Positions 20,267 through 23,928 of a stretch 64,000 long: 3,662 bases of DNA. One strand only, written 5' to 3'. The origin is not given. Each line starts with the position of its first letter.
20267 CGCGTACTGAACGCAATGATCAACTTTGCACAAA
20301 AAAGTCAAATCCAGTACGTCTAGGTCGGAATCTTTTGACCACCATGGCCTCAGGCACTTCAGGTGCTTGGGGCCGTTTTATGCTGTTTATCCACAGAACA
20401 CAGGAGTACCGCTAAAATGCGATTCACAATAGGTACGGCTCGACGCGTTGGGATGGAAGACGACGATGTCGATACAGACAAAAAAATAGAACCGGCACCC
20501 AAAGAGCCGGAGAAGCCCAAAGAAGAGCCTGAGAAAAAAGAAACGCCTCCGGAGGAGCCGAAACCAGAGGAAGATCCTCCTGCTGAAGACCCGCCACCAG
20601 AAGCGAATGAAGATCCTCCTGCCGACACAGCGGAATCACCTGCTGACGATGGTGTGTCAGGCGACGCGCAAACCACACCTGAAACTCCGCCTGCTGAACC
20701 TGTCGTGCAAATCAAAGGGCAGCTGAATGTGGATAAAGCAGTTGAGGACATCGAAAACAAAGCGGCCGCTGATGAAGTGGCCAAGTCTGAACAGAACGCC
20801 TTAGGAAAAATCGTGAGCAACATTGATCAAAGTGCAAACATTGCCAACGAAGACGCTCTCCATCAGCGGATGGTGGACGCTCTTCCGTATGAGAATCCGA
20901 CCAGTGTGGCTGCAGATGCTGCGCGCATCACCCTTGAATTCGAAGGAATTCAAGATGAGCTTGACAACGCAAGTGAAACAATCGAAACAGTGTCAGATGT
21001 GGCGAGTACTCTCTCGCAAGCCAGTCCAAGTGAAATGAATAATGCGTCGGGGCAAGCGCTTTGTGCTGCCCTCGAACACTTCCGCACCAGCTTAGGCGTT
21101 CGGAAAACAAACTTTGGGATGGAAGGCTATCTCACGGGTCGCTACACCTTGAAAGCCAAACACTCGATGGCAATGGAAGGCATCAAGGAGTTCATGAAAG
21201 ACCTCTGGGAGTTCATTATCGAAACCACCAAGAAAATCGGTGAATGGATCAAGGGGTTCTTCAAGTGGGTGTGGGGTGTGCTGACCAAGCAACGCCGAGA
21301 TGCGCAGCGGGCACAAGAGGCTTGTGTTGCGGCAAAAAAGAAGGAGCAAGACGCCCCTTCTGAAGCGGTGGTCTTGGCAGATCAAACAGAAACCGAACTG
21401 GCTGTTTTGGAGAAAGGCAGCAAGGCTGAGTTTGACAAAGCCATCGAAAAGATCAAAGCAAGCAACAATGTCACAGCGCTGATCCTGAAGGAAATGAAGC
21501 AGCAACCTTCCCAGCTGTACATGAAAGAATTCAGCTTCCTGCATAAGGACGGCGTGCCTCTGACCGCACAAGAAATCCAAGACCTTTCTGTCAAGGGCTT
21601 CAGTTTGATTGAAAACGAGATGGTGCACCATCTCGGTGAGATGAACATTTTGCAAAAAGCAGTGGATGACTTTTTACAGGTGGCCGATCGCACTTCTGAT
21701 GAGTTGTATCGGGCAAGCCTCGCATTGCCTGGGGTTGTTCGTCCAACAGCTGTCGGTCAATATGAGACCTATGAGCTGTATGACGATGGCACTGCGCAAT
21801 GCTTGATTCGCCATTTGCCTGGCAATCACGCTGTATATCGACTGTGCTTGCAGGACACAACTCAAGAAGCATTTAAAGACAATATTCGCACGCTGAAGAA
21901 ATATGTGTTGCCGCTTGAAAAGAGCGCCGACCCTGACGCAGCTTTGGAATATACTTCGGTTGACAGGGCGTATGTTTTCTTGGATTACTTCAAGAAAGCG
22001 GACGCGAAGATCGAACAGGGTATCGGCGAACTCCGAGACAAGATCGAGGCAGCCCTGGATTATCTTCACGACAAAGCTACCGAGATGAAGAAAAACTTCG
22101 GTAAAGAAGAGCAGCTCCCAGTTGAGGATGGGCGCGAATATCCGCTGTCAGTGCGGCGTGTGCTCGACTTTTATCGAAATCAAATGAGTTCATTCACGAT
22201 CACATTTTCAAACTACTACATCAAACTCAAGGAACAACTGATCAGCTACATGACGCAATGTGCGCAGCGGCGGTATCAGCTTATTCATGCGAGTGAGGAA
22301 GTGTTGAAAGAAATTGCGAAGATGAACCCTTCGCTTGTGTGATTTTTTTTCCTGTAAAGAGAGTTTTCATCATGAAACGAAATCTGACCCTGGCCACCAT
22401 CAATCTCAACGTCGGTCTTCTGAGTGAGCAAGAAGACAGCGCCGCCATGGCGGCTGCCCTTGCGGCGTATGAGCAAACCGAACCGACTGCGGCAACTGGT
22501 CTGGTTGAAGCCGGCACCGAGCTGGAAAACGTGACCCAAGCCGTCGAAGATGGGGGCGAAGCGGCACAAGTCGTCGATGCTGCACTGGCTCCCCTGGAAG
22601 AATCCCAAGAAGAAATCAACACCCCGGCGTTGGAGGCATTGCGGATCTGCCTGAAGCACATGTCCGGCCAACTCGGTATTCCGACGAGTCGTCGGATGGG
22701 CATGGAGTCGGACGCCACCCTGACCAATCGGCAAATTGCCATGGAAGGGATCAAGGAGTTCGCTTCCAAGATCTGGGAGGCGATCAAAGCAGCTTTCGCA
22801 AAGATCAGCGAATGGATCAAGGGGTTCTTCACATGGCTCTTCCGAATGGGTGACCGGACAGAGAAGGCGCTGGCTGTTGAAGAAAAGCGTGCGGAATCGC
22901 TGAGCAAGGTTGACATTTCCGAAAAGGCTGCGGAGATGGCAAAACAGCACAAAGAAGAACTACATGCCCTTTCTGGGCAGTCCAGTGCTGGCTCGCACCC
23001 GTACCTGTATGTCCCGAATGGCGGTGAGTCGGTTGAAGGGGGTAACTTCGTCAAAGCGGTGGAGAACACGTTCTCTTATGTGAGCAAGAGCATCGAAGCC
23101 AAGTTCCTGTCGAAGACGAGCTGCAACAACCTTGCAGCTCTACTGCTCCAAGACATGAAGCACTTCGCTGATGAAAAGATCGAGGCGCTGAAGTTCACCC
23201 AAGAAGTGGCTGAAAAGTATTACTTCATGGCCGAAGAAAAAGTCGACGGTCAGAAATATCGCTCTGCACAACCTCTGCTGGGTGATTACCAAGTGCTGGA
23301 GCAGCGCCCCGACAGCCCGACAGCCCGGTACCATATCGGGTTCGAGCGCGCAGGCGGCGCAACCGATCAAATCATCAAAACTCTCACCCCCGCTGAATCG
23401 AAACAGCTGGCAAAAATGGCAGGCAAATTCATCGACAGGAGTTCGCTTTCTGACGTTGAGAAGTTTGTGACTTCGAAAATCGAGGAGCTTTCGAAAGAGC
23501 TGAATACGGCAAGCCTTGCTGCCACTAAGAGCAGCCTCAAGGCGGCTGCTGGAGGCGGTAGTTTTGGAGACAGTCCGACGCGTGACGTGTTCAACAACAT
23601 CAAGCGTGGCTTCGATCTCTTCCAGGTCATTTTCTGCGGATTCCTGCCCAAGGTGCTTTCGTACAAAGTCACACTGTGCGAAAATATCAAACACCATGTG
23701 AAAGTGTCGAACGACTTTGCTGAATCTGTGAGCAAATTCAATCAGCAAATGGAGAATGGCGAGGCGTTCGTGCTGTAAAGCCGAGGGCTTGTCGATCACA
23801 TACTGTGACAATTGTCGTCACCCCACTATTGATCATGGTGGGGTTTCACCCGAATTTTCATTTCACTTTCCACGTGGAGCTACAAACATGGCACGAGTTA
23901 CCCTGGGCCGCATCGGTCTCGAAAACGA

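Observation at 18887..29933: Six tandem paralogues with Glu-rich propeptide-like N-termini and a conserved amphipathic core: candidate internal-body or ejected virion proteins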

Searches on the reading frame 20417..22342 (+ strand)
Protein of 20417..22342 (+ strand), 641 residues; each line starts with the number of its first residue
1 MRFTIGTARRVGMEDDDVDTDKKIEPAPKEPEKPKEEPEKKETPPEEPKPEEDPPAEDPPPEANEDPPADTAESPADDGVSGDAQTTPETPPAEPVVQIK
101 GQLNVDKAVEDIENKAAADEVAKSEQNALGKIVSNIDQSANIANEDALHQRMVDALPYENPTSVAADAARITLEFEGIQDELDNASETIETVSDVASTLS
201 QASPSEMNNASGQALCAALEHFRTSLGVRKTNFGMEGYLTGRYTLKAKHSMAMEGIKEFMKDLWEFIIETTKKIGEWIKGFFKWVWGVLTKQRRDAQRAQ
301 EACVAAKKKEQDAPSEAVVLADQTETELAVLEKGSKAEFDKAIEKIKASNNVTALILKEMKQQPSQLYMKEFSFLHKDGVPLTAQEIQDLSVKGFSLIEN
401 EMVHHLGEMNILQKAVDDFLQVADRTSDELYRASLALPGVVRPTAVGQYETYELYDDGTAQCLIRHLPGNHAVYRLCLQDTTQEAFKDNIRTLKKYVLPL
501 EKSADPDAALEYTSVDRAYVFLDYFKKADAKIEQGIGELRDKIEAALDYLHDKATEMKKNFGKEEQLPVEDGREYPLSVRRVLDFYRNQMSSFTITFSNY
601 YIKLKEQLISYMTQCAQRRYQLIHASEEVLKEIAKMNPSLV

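Call 4: search_protein_families(library=phrogs, proteins=[window:20417-22342:+], max_evalue=0.01)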
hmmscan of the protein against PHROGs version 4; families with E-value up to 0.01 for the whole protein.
window:20417-22342:+ (641 aa): 2 families
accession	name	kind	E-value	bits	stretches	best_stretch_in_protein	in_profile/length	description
phrog_6807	-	head and packaging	1.6e-06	28.6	1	85-313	16-235/462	internal head protein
phrog_2497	-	head and packaging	0.00096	19.3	1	104-313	27-193/455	internal head protein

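Call 8: search_protein_families(library=ncbifam, proteins=[window:20417-22342:+], max_evalue=1)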
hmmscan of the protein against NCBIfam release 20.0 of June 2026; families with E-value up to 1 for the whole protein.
window:20417-22342:+ (641 aa): 2 families
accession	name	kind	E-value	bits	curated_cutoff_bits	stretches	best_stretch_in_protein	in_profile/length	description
TIGR04526.1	predic_Ig_block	subfamily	0.00091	18.3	150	1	18-188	63-223/693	putative immunoglobulin-blocking virulence protein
NF040983.1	BimA_second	exception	0.076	11.9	600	1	21-96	86-157/381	trimeric autotransporter actin-nucleating factor BimA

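Call 9: search_protein_families(library=pfam, proteins=[window:20417-22342:+], max_evalue=1)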
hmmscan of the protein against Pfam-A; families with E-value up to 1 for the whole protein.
window:20417-22342:+ (641 aa): 2 families
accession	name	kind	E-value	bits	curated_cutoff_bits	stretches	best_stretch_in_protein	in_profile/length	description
PF12699.13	phiKZ_IP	-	2.3e-14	53.9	27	1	176-309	7-147/387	phiKZ-like phage internal head proteins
PF10859.13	DUF2660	-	0.16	12.9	25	0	122-152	8-38/91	Protein of unknown function (DUF2660)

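Call 48: search_protein_representatives(protein=window:20417-22342:+)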
Query: 641 residues. Proteins with E-value up to 0.001 (for the whole library): 133; up to 1e-10: 3; up to 1e-30: 2. The best 133 are listed.
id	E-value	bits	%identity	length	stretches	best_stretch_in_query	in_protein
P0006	0.0e+00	1396.2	100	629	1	13-641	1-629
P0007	1.0e-52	196.3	26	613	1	14-629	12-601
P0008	8.3e-11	57.9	28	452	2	161-335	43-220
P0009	2.8e-10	56.1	32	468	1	151-336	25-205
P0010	4.2e-10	55.6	25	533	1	138-430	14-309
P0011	3.2e-09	52.7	29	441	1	171-319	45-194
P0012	4.8e-09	52.1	28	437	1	170-335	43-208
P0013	5.8e-09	51.8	30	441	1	169-297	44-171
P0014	1.7e-08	50.3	29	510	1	166-310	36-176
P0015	3.0e-08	49.4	26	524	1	143-322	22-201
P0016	4.1e-08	49.0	28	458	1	159-316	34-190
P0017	4.6e-08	48.8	28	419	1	159-315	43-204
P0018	8.5e-08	47.9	26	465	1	178-351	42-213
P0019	9.2e-08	47.8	29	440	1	171-313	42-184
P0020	1.0e-07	47.7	29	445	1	158-303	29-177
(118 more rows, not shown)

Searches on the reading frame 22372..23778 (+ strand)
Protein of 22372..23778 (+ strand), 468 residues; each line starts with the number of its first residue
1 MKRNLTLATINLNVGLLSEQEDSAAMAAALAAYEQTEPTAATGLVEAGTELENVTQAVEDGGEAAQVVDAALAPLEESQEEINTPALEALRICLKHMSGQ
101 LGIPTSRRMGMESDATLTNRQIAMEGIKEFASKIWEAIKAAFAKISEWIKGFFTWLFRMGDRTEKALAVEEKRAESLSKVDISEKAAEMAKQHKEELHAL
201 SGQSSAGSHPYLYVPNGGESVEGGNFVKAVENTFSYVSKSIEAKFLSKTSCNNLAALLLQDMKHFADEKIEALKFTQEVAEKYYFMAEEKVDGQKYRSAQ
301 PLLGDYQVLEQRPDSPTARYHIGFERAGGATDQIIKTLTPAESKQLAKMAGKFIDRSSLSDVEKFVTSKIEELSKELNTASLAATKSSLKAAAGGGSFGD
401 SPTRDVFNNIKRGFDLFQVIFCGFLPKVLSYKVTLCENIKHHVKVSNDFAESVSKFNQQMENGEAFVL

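Call 4: search_protein_families(library=phrogs, proteins=[window:22372-23778:+], max_evalue=0.01)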
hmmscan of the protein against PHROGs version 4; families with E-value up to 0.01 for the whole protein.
window:22372-23778:+ (468 aa): 5 families
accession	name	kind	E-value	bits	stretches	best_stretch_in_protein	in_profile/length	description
phrog_5750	-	head and packaging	7.2e-05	23.3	1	23-195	24-210/414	internal head protein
phrog_2497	-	head and packaging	7.5e-05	23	1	63-181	80-189/455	internal head protein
phrog_28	-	tail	0.00013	21.7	1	125-410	678-799/1228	tail length tape measure protein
phrog_1535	-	tail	0.0005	19.3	1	124-240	895-968/1152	tail length tape measure protein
phrog_6807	-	head and packaging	0.0013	18.9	1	28-183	75-234/462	internal head protein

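Call 8: search_protein_families(library=ncbifam, proteins=[window:22372-23778:+], max_evalue=1)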
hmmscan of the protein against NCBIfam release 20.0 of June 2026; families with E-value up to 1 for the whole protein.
window:22372-23778:+ (468 aa): 2 families
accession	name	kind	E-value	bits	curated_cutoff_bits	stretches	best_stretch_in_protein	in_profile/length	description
TIGR01488.1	HAD-SF-IB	subfamily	0.011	15.7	45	1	114-196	7-88/177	HAD-IB family phosphatase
TIGR02939.1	RpoE_Sigma70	equivalog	0.031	14.3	236.15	1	151-185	70-104/190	RNA polymerase sigma factor RpoE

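Call 9: search_protein_families(library=pfam, proteins=[window:22372-23778:+], max_evalue=1)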
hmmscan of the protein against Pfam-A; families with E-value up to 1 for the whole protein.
window:22372-23778:+ (468 aa): 3 families
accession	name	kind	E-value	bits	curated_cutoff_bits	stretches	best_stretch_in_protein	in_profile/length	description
PF12699.13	phiKZ_IP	-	1.7e-11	44.4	27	1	50-383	5-337/387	phiKZ-like phage internal head proteins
PF05597.16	Phasin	-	0.0055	17.2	28.8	1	124-197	8-84/126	Poly(hydroxyalcanoate) granule associated protein (phasin)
PF05190.23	MutS_IV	-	0.0061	17.2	22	1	339-380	51-89/92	MutS family domain IV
